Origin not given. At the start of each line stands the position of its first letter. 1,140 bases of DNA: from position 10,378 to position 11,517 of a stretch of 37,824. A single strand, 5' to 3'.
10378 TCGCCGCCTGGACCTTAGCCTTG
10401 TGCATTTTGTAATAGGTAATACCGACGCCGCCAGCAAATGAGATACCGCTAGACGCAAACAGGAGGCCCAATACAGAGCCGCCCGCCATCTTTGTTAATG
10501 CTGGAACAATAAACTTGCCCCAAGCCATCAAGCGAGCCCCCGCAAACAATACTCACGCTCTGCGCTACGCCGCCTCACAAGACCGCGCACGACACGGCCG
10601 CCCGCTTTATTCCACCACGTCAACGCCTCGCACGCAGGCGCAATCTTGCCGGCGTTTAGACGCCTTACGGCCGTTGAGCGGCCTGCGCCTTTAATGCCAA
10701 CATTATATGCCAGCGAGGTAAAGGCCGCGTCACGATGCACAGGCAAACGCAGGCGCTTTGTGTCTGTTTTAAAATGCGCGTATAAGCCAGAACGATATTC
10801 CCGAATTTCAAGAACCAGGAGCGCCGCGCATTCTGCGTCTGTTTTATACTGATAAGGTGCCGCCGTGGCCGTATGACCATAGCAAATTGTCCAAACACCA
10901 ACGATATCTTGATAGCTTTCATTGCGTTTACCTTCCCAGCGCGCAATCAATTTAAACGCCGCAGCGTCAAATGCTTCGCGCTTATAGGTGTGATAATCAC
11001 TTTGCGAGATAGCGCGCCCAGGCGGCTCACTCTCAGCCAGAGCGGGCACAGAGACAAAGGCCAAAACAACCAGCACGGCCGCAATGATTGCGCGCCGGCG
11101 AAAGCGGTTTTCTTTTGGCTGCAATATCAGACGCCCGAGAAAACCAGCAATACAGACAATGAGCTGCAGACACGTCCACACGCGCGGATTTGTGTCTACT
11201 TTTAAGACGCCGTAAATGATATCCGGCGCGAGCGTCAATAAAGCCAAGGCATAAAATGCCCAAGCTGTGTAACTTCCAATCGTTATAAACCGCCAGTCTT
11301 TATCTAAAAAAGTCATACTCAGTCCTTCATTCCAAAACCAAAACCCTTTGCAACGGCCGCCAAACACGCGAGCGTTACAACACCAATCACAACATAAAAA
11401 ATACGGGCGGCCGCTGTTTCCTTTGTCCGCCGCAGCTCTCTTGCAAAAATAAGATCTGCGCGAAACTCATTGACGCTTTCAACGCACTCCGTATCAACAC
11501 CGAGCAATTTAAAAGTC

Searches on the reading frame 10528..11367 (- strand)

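Call 20: search_protein_families(library=phrogs, proteins=[window:10528-11367:-], max_evalue=0.001)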
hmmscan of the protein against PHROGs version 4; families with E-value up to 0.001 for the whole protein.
window:10528-11367:- (279 aa): 7 families
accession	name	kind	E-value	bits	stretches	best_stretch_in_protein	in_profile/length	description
phrog_7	-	lysis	3.6e-48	165.3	1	93-278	526-699/873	endolysin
phrog_7910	-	lysis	4.5e-17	63.4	1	208-277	25-94/96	endolysin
phrog_10457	-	lysis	3.1e-14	53.9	1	214-272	33-91/95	endolysin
phrog_33083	-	lysis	2.1e-12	47.5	1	138-271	8-137/456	endolysin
phrog_28234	-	lysis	7.2e-08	32.9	1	158-272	98-217/372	endolysin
phrog_6543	-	unknown function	1e-05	26.7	1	145-169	35-59/71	-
phrog_3572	-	lysis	4.4e-05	23.1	1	139-255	269-388/653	endolysin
